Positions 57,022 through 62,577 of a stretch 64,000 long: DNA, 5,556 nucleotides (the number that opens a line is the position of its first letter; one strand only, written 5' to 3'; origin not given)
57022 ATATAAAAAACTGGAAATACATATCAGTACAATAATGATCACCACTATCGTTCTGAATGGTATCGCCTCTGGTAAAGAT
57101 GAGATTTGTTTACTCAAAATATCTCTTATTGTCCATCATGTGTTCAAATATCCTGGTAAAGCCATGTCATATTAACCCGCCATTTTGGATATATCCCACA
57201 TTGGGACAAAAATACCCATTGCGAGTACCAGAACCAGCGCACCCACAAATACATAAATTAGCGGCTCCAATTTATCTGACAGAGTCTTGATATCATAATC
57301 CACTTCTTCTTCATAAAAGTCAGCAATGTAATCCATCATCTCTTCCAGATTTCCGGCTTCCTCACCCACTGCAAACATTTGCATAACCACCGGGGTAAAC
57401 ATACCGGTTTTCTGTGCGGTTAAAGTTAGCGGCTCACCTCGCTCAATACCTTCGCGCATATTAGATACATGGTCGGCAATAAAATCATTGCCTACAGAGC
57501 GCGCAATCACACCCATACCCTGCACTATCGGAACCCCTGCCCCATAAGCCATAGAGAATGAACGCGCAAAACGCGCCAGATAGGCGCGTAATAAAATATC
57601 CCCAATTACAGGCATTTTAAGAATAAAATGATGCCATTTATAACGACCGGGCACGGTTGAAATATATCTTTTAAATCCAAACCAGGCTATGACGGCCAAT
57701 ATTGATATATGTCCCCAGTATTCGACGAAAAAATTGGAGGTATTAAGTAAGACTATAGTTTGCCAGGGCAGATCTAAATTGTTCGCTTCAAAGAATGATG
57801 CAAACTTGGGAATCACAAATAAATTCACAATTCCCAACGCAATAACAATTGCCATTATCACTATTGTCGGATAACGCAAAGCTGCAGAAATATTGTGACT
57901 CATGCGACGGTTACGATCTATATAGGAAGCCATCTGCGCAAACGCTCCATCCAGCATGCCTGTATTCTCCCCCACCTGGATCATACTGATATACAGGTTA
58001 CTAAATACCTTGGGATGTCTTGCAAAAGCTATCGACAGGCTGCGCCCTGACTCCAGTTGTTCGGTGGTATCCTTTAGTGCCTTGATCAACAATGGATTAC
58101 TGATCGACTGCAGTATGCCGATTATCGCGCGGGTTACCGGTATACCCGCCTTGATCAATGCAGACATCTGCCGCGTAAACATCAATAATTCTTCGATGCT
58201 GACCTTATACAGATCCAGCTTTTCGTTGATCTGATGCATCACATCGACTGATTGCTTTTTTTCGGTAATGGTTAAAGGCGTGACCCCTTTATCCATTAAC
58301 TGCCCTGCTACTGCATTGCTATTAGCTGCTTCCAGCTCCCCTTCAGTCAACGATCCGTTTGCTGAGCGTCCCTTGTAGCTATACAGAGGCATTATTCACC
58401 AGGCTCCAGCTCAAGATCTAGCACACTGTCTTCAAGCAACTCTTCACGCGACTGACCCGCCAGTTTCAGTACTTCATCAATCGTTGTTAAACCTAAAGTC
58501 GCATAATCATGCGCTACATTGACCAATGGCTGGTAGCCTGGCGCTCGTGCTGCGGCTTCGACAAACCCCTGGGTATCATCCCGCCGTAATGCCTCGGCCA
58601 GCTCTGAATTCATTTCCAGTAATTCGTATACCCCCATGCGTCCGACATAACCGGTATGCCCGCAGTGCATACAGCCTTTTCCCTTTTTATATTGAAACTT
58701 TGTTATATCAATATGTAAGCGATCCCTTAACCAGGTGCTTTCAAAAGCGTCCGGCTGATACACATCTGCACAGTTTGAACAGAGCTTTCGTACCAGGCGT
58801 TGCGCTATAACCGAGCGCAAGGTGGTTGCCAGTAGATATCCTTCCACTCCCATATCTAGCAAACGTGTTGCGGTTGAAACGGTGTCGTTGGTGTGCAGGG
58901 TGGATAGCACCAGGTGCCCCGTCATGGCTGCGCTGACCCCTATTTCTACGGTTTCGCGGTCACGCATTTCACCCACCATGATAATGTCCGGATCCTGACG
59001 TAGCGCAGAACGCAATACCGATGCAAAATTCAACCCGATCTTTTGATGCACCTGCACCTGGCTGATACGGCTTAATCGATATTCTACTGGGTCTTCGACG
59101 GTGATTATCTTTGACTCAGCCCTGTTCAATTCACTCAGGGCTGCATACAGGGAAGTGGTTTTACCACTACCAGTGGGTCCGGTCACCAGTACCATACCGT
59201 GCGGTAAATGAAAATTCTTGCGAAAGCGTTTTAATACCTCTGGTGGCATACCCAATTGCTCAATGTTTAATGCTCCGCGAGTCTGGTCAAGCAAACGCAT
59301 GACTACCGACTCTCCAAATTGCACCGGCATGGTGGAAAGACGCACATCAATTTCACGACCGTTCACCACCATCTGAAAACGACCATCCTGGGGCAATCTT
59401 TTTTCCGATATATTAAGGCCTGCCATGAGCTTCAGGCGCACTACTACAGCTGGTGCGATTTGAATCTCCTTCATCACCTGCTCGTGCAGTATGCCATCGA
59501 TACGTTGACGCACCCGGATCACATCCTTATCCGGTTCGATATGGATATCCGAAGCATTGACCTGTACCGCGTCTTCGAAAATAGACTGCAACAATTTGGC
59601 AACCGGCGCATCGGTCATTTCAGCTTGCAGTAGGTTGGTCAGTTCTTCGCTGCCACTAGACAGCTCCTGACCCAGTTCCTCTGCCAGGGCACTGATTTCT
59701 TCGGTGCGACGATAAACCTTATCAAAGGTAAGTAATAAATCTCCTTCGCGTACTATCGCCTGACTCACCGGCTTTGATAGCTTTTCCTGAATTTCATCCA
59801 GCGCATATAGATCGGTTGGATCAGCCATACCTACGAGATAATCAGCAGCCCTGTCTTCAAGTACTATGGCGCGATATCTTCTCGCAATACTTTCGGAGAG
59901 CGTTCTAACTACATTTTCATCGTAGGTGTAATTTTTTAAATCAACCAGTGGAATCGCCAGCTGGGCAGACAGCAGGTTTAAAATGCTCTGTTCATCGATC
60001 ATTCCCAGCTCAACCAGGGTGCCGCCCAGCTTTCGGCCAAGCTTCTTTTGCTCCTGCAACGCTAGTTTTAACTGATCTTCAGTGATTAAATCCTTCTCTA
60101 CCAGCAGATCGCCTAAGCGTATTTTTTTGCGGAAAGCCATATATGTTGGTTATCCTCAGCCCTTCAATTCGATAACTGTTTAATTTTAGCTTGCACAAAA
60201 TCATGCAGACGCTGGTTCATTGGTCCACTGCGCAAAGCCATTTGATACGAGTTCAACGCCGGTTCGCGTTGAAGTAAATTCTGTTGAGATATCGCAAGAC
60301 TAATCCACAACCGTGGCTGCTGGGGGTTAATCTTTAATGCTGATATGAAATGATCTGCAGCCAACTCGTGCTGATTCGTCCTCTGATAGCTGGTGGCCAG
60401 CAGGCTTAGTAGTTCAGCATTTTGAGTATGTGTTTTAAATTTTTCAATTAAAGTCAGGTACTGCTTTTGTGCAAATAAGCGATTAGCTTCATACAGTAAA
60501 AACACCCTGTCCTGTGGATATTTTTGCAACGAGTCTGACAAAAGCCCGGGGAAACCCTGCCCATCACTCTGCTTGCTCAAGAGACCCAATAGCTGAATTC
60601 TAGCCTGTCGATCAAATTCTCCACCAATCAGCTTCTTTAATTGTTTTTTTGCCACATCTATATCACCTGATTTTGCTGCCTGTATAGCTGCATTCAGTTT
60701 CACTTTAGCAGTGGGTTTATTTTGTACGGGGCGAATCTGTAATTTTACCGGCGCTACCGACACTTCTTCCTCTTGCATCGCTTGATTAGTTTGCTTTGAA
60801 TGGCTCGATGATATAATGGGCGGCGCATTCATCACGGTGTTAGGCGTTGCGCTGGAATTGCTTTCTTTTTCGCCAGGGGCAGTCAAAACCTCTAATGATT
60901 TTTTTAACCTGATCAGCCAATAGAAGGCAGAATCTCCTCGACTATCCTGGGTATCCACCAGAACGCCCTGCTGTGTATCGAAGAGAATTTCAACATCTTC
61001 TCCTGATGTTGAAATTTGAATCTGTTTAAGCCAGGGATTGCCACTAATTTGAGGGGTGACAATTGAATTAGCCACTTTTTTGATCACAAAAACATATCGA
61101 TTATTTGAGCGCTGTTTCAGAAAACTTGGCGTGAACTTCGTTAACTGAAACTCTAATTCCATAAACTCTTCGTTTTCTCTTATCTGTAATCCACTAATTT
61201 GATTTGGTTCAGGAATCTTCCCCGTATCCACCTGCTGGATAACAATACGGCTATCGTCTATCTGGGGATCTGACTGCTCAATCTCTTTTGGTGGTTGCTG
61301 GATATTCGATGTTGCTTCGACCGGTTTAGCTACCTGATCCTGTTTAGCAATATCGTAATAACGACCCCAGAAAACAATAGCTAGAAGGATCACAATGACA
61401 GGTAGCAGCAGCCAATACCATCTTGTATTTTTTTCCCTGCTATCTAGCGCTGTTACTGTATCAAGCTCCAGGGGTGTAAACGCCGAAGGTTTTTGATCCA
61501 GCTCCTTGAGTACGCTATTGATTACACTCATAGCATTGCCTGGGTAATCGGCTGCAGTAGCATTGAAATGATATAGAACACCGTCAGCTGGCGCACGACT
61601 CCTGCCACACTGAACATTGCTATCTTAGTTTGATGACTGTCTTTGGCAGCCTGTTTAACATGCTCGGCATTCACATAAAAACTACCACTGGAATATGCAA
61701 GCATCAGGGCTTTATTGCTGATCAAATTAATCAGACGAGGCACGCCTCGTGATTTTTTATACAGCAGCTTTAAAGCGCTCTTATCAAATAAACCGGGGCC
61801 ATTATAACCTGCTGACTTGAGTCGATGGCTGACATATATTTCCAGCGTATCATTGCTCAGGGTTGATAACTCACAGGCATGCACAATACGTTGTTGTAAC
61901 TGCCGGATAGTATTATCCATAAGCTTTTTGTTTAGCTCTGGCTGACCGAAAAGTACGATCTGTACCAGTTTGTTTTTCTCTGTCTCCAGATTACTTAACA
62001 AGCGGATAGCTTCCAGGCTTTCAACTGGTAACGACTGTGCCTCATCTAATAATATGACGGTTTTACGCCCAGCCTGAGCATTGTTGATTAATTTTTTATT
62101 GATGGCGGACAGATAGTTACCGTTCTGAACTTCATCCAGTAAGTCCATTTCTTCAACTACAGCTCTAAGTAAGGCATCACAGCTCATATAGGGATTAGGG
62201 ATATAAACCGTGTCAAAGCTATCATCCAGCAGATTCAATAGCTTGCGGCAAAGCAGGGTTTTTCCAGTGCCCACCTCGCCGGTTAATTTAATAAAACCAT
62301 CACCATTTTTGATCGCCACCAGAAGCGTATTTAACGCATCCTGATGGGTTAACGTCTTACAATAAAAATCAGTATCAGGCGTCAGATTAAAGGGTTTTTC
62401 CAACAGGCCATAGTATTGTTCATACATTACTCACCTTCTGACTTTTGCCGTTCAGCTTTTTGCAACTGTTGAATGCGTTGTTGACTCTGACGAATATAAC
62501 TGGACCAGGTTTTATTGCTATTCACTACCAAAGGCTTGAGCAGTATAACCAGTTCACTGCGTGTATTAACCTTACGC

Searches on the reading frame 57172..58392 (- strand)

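Call 8: search_protein_families(library=ncbifam, proteins=[window:57172-58392:-], max_evalue=0.001)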
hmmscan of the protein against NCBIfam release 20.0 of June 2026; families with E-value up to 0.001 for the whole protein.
window:57172-58392:- (406 aa): 6 families
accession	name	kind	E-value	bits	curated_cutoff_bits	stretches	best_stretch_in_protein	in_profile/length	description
TIGR02120.1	GspF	equivalog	1e-92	311.5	424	1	4-404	1-400/401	type II secretion system inner membrane protein GspF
NF052607.1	T4PiliAsmPilCThrm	equivalog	1.2e-84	284.8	700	1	1-401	1-400/406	type IV pilus assembly protein PilC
NF052606.1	T4PiliAsmPilCMyx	equivalog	5e-81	272.7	700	1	2-402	20-415/419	type IV pilus assembly protein PilC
NF007861.0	PRK10573.1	equivalog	1.8e-71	241.4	401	1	3-403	6-396/401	protein transport protein HofC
NF047826.1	T3SSXpsF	equivalog_domain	1.2e-66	225.2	650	1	1-404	1-403/405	type II secretion system protein XpsF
NF041012.2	T4P_ComGB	equivalog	3.4e-40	138.4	240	1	72-401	6-330/332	competence type IV pilus assembly protein ComGB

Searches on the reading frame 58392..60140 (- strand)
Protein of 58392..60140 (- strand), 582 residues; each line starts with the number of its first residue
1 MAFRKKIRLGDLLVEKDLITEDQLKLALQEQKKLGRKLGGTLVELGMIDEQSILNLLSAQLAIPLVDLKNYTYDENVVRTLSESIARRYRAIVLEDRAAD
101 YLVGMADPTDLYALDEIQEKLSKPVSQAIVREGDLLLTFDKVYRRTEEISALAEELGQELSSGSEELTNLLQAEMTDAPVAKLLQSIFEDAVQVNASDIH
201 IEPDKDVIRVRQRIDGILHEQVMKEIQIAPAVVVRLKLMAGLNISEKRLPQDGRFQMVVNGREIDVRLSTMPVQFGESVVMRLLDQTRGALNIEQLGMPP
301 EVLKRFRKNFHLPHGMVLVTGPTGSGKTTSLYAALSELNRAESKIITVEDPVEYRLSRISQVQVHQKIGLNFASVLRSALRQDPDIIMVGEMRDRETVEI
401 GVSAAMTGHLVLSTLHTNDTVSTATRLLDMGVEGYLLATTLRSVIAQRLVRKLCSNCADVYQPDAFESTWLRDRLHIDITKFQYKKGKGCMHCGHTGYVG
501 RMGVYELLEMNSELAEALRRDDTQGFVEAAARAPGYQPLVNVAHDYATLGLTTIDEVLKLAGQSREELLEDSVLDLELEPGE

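Call 8: search_protein_families(library=ncbifam, proteins=[window:58392-60140:-], max_evalue=0.001)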
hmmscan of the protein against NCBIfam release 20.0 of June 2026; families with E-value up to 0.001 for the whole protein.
window:58392-60140:- (582 aa): 24 families
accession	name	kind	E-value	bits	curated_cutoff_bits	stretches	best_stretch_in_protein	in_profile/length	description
TIGR02538.1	type_IV_pilB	equivalog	1.9e-167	558.3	675.65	1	9-560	2-561/564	type IV-A pilus assembly ATPase PilB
TIGR02533.1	type_II_gspE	equivalog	1.8e-165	551.3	630.25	1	79-560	2-485/486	type II secretion system ATPase GspE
NF007755.0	PRK10436.1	equivalog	9.3e-135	449.9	617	1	85-566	13-464/465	type II secretion system protein GspE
NF053534.1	T4PilAsmATPsTfpB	equivalog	1.9e-125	419.5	850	1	48-561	63-582/584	type IV pilus assembly ATPase TfpB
NF041000.1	ATPase_ComGA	equivalog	3.2e-75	252.6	300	1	186-451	2-266/267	competence type IV pilus ATPase ComGA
TIGR01420.1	pilT_fam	subfamily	5.1e-55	187.1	319.1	1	184-452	2-270/343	PilT/PilU family type 4a pilus ATPase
TIGR02525.1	plasmid_TraJ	equivalog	1.4e-28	99.9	368.3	1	278-432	119-274/372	plasmid transfer ATPase TraJ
TIGR02524.1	dot_icm_DotB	equivalog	5.3e-22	78.5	463.3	1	314-450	134-285/358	Dot/Icm type IV secretion system ATPase DotB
NF053729.1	c-di-GMP_motif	domain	3.8e-18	65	38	1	8-60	1-53/53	cyclic di-GMP-binding domain-containing protein, MshE-related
NF058587.1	archaellum_moto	equivalog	1.1e-17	64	550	1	317-427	278-393/527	archaellum flagellar ATPase motor FlaI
TIGR03819.1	heli_sec_ATPase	hypoth_equivalog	7.5e-16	58.2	373.15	1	226-447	93-317/340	TadA family conjugal transfer-associated ATPase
TIGR02782.1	TrbB_P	equivalog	8.4e-16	58.1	304.55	1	316-428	138-253/303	P-type conjugative transfer ATPase TrbB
TIGR02788.1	VirB11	equivalog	9.5e-16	57.7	249.95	1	316-432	146-267/308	P-type DNA transfer ATPase VirB11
NF008411.1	PRK11234.1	equivalog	1.1e-15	57.1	1170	1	7-185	482-662/723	cyclic di-3',5'-guanylate-activated glycosyltransferase NfrB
NF010469.0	PRK13894.1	subfamily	1.4e-15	57.5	508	1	314-427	149-264/320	conjugal transfer ATPase TrbB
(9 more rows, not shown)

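Call 28: search_solved_structures(query=window:58392-60140:-, max_evalue=1e-20)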
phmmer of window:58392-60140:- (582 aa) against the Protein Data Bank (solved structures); distinct sequences matched with E-value up to 1e-20: 23.
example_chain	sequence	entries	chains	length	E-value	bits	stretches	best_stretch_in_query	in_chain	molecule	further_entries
6olj_C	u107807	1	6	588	3.4e-132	445.4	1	7-560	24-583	Type IV pilus biogenesis ATPase PilB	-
5tsg_B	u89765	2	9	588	6.2e-132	444.6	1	7-560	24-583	Type IV pilus biogenesis ATPase PilB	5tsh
5zfr_A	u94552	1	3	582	4.8e-131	441.7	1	7-560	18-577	Type IV pilus biogenesis ATPase PilB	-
3jc8_Ba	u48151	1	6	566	1.1e-126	427.3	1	8-519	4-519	Type IV-A pilus assembly ATPase PilB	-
6f8l_G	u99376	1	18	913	9e-123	414.3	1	8-565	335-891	Type IV pilus assembly protein PilF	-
4pht_A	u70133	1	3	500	2e-108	367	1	79-562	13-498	General secretory pathway protein E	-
4ksr_A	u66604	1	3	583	2.3e-103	350.3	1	168-565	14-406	Type II secretion system protein E, Hemolysin-coregulated protein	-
4kss_A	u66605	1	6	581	2.6e-103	350.1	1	168-564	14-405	Type II secretion system protein E, hemolysin-coregulated protein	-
1p9r_A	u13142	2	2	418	4.1e-103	349.5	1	168-559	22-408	General secretion pathway protein E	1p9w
5oiu_A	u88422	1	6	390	7.4e-92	312.3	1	174-559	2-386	Type IV pilus assembly protein PilF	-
6ejf_A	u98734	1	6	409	1.3e-91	311.5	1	181-565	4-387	Type IV pilus assembly protein PilF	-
5it5_F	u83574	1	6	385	2.6e-91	310.5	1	181-559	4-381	ATP binding motif-containing protein PilF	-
5fl3_A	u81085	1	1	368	6.1e-37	131.1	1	186-453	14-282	PILI RETRACTION PROTEIN PILT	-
2ewv_A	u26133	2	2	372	4.4e-36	128.3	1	181-456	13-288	twitching motility protein PilT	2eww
2gsz_A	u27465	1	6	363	7.7e-36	127.5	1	183-455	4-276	twitching motility protein PilT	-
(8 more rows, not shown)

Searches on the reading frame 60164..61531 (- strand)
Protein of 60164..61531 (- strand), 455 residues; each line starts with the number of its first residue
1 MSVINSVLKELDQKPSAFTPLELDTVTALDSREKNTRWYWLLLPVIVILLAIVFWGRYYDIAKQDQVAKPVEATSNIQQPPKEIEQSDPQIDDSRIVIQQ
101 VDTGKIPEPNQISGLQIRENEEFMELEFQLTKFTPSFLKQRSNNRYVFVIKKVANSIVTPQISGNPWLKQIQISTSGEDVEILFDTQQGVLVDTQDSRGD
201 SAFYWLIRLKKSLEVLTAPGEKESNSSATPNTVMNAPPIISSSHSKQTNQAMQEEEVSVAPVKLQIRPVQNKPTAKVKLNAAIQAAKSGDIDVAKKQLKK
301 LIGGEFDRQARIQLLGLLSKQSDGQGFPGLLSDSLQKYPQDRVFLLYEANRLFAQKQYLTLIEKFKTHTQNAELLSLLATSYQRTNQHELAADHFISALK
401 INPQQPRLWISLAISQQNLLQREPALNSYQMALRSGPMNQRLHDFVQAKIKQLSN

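Call 8: search_protein_families(library=ncbifam, proteins=[window:60164-61531:-], max_evalue=0.001)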
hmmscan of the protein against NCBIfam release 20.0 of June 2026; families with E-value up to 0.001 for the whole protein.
window:60164-61531:- (455 aa): 5 families
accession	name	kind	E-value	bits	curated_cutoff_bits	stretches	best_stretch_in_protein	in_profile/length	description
TIGR02521.1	type_IV_pilW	equivalog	1.4e-07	31.4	154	1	369-443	28-102/234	type IV pilus biogenesis/stability protein PilW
TIGR02917.1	PEP_TPR_lipo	equivalog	4.1e-07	28.3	312.2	1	365-442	594-671/899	XrtA/PEP-CTERM system TPR-repeat protein PrsT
NF040959.1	MamA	equivalog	1.5e-05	24.6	200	1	270-430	32-197/204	magnetosome protein MamA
TIGR00540.1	TPR_hemY_coli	hypoth_equivalog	3.9e-05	22.6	142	1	318-418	271-371/385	heme biosynthesis-associated TPR protein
TIGR02552.1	LcrH_SycD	equivalog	5.6e-05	22.9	104.8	1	371-447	51-126/136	SycD/LcrH family type III secretion system chaperone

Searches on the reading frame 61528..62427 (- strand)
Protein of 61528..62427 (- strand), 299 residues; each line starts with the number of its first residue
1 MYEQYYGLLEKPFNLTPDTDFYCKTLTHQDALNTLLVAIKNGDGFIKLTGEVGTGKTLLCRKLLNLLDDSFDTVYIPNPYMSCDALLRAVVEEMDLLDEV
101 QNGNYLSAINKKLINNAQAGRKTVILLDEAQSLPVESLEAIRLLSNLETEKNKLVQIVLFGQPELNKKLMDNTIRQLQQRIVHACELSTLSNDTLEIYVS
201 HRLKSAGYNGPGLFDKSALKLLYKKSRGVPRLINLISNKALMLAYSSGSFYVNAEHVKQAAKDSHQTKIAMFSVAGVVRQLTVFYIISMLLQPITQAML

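Call 8: search_protein_families(library=ncbifam, proteins=[window:61528-62427:-], max_evalue=0.001)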
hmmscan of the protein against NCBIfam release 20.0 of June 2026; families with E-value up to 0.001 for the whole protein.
window:61528-62427:- (299 aa): 2 families
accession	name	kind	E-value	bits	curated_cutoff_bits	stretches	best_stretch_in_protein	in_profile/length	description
TIGR03015.1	pepcterm_ATPase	hypoth_equivalog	4.3e-67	226.4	324.5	1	1-263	1-265/269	XrtA/PEP-CTERM system-associated ATPase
TIGR02928.1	TIGR02928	subfamily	0.00099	18.1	181.3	0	47-269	44-280/366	orc1/cdc6 family replication initiation protein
